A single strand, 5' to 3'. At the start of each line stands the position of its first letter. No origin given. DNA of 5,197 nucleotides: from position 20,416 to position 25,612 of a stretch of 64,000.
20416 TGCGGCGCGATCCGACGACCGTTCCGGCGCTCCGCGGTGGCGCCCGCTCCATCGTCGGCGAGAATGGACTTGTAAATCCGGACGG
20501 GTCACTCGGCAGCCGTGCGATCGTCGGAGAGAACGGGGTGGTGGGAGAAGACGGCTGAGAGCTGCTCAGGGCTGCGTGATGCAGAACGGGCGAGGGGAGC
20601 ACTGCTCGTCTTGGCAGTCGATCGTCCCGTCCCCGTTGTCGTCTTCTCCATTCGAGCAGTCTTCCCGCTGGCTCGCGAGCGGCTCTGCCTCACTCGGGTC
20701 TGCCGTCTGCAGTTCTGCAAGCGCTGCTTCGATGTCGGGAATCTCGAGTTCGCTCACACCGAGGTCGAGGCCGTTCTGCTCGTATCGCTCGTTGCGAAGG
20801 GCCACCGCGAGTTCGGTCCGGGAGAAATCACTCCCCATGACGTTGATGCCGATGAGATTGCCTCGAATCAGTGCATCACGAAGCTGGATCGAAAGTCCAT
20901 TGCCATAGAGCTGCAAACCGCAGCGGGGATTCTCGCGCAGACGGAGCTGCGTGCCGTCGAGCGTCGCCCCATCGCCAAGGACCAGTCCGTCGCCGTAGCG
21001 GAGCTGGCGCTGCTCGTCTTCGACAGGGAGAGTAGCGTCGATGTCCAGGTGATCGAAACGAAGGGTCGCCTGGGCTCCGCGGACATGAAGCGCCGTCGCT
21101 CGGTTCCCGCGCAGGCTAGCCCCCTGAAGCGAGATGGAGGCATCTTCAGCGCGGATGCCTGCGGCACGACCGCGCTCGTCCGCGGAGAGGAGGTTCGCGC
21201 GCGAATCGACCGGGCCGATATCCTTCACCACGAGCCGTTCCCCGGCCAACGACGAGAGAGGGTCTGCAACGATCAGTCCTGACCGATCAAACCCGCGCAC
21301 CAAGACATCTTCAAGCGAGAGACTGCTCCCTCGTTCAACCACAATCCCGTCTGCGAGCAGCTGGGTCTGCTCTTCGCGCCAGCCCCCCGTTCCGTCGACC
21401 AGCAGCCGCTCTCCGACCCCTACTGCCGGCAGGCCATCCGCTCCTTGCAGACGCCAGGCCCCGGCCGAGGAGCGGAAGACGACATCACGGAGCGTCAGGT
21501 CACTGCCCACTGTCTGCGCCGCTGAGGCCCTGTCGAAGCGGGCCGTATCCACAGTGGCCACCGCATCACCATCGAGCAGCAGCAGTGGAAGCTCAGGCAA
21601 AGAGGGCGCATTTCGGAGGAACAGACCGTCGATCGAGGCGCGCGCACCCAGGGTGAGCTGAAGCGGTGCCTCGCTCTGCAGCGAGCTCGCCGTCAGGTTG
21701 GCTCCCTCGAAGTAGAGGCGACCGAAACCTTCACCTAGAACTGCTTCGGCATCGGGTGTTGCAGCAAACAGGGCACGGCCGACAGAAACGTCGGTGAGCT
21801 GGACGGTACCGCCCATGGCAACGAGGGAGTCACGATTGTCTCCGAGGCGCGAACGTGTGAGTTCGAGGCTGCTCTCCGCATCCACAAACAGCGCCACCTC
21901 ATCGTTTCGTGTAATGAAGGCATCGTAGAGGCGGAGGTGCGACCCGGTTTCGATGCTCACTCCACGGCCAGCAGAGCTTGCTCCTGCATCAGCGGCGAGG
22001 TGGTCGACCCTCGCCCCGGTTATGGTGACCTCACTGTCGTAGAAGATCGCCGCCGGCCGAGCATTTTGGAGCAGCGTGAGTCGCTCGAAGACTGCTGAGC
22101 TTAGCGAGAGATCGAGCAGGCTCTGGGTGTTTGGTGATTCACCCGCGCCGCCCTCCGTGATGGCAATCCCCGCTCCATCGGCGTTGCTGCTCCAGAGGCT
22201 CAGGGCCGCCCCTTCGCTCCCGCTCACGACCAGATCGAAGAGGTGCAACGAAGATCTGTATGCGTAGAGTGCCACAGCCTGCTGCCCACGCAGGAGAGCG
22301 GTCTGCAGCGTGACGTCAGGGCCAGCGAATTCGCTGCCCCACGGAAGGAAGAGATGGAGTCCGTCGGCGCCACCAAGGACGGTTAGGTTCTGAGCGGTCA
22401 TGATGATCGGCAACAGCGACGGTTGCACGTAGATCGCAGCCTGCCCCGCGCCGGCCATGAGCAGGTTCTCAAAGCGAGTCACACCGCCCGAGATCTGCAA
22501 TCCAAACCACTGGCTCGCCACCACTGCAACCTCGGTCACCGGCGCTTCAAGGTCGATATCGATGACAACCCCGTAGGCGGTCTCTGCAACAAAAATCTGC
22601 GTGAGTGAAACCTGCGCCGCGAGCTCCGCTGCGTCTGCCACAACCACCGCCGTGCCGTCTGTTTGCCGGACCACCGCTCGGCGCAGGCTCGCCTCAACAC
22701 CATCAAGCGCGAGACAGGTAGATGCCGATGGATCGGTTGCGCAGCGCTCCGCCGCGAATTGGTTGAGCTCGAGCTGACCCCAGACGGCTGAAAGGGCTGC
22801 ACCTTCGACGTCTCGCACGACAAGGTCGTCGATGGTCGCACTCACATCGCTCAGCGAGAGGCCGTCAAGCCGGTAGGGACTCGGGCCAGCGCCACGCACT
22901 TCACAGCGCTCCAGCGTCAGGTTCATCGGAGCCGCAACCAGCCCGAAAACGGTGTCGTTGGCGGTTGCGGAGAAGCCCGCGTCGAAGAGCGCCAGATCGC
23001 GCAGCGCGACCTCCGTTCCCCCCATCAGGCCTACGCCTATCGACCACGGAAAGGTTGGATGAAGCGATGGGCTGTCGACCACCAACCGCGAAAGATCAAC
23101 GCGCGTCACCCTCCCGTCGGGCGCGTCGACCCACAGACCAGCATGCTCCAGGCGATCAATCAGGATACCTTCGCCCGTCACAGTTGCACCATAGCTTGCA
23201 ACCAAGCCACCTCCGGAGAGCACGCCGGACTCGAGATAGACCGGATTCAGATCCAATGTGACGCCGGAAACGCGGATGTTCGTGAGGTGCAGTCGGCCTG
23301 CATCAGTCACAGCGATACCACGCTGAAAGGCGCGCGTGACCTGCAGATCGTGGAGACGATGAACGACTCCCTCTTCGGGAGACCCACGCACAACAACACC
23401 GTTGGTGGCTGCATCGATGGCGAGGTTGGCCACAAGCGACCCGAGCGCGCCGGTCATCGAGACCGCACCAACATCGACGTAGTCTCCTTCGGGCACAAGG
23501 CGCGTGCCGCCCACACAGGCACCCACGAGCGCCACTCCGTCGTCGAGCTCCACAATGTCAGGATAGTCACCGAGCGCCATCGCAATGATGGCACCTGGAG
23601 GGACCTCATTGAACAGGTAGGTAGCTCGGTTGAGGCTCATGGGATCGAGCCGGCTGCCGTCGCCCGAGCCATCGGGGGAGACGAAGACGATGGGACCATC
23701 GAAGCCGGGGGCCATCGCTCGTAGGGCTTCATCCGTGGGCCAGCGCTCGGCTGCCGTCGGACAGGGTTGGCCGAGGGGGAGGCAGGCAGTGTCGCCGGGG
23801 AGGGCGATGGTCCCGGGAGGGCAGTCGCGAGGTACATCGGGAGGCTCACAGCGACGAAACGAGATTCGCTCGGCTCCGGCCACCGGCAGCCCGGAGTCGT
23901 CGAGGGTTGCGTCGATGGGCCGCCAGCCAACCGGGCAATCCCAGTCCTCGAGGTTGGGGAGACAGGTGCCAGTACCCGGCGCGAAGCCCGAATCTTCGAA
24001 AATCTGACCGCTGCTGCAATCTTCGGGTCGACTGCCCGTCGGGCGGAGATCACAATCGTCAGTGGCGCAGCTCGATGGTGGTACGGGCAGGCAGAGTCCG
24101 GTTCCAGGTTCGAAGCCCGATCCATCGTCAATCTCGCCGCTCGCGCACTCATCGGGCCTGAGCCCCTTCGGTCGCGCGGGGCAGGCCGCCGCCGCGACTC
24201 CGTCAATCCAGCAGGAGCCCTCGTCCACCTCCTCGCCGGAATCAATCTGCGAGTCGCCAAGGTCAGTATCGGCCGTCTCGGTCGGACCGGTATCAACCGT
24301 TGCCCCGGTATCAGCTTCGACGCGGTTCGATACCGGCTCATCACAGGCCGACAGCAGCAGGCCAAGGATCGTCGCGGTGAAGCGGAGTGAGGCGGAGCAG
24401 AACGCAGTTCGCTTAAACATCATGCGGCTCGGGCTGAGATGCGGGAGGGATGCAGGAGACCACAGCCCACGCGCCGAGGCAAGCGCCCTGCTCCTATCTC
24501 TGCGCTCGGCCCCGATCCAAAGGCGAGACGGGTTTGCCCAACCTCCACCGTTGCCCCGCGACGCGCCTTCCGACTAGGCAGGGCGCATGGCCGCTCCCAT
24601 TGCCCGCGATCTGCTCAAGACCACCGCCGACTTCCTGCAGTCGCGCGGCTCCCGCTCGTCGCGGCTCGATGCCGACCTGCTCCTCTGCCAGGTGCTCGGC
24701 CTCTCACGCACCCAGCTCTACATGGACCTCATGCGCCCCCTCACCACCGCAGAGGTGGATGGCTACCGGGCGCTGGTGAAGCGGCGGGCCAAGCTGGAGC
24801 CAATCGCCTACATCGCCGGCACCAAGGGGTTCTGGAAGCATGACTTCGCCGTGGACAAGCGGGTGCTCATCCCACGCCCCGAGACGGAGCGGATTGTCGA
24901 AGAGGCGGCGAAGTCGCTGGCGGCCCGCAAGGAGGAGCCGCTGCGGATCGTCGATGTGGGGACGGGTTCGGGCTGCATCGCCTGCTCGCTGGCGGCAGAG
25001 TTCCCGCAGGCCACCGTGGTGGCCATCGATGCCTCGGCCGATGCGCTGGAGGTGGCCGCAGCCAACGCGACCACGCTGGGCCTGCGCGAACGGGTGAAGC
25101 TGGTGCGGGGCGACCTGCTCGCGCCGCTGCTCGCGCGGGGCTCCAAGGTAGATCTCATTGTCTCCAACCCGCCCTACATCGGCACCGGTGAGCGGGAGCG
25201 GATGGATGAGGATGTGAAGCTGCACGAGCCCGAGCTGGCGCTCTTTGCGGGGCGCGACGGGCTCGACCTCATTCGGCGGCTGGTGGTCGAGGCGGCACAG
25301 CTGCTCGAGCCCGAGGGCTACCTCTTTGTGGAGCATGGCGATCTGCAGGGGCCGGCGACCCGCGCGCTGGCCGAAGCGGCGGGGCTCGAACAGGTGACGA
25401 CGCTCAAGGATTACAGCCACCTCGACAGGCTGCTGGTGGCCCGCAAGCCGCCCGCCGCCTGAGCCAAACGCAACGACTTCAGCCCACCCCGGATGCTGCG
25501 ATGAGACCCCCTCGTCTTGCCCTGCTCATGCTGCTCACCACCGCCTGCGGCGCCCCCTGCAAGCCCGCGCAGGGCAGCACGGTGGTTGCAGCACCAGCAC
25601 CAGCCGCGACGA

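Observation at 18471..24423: Paralogous family of five parallel beta-helix lipoproteins: two short forms and three long forms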

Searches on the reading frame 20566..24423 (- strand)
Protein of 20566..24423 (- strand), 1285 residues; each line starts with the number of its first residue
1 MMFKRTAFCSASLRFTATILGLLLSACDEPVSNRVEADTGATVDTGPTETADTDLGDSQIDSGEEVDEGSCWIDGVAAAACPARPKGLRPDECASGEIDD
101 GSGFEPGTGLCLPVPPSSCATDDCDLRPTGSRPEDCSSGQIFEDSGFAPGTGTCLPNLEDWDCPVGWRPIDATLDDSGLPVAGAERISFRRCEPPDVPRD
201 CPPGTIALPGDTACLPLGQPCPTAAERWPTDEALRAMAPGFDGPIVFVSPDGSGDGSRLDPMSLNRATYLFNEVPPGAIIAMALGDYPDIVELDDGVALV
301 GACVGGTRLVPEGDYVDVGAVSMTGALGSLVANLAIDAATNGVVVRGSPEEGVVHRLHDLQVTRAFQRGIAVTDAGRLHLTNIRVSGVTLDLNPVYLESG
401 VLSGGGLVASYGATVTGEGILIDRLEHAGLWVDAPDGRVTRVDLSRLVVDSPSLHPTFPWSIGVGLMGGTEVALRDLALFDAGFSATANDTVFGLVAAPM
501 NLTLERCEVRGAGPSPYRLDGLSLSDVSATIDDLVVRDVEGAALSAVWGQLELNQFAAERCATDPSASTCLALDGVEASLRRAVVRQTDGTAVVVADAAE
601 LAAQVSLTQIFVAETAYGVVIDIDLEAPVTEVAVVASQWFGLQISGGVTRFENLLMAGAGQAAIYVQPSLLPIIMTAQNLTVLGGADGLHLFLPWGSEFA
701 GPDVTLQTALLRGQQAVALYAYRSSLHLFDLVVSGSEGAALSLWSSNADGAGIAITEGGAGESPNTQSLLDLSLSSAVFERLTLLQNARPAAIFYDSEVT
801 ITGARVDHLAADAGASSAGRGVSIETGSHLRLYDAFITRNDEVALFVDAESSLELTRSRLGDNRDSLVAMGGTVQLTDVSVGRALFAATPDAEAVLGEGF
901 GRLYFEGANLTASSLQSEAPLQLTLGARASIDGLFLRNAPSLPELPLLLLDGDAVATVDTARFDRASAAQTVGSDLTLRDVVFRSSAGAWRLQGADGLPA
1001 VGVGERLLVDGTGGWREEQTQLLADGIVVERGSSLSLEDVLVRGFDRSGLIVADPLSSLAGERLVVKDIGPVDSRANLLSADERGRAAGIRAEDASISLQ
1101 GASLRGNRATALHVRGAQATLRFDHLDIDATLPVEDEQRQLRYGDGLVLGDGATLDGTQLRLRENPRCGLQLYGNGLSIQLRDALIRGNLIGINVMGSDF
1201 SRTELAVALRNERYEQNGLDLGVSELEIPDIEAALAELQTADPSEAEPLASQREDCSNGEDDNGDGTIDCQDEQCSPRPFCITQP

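Call 8: search_protein_families(library=pfam, proteins=[window:20566-24423:-], max_evalue=1)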
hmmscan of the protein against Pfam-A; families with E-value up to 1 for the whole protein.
window:20566-24423:- (1285 aa): 1 family
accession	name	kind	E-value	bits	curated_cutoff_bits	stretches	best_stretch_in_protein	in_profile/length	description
PF13229.12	Beta_helix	-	6.3e-06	26.3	25.9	1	777-868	11-95/158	Right handed beta helix region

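Call 42: search_protein_families(library=ncbifam, proteins=[window:20566-24423:-], max_evalue=1)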
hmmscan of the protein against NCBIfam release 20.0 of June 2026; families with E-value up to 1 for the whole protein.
window:20566-24423:- (1285 aa): 1 family
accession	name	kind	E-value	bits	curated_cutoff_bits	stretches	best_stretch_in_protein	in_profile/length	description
NF033662.1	acid_disulf_rpt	repeat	1e-06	28.3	41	1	1251-1281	2-32/32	acidic double-disulfide repeat-containing protein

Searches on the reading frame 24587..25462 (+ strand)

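Call 13: search_protein_families(library=pfam, proteins=[window:24587-25462:+], max_evalue=0.01)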
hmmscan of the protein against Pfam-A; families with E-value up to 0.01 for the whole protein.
window:24587-25462:+ (291 aa): 19 families
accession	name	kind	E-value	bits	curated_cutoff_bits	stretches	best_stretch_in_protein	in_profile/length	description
PF17827.6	PrmC_N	-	2.9e-20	73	23.4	1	8-78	1-71/71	PrmC N-terminal domain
PF05175.20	MTS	-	5.5e-16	59.1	23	1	119-198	33-109/170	Methyltransferase small domain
PF13847.12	Methyltransf_31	-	1.4e-13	51.2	27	1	119-257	5-114/145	Methyltransferase domain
PF13649.12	Methyltransf_25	-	3.2e-11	44.2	27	1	121-194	1-71/97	Methyltransferase domain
PF08241.18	Methyltransf_11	-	2.8e-08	34.7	21.2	1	122-194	1-67/95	Methyltransferase domain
PF08242.18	Methyltransf_12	-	1.4e-07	32.6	30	1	122-194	1-72/98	Methyltransferase domain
PF06325.19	PrmA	-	6.9e-07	29.5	22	1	113-194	157-233/296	Ribosomal protein L11 methyltransferase (PrmA)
PF09445.16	Methyltransf_15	-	1.2e-06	28.6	22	1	120-206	3-90/165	RNA cap guanine-N2 methyltransferase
PF24675.1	NpmA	-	3.8e-06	26.8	60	1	107-161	12-67/214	16S rRNA (adenine(1408)-N(1))-methyltransferase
PF03602.21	Cons_hypoth95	-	5.2e-06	26.7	24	1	97-198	22-124/182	Conserved hypothetical protein 95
PF13489.12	Methyltransf_23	-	6.4e-06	26.4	27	1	107-162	12-61/164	Methyltransferase domain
PF01170.24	UPF0020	-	1.2e-05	25.6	22.3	1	140-199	75-133/197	RMKL-like, methyltransferase domain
PF12847.13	Methyltransf_18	-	5.2e-05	23.7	27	1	118-192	15-87/151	Methyltransferase domain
PF13679.12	Methyltransf_32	-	0.00015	22.2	27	1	102-173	11-85/143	Methyltransferase domain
PF00891.24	Methyltransf_2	-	0.00029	20.7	22.3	1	120-178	65-121/210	O-methyltransferase domain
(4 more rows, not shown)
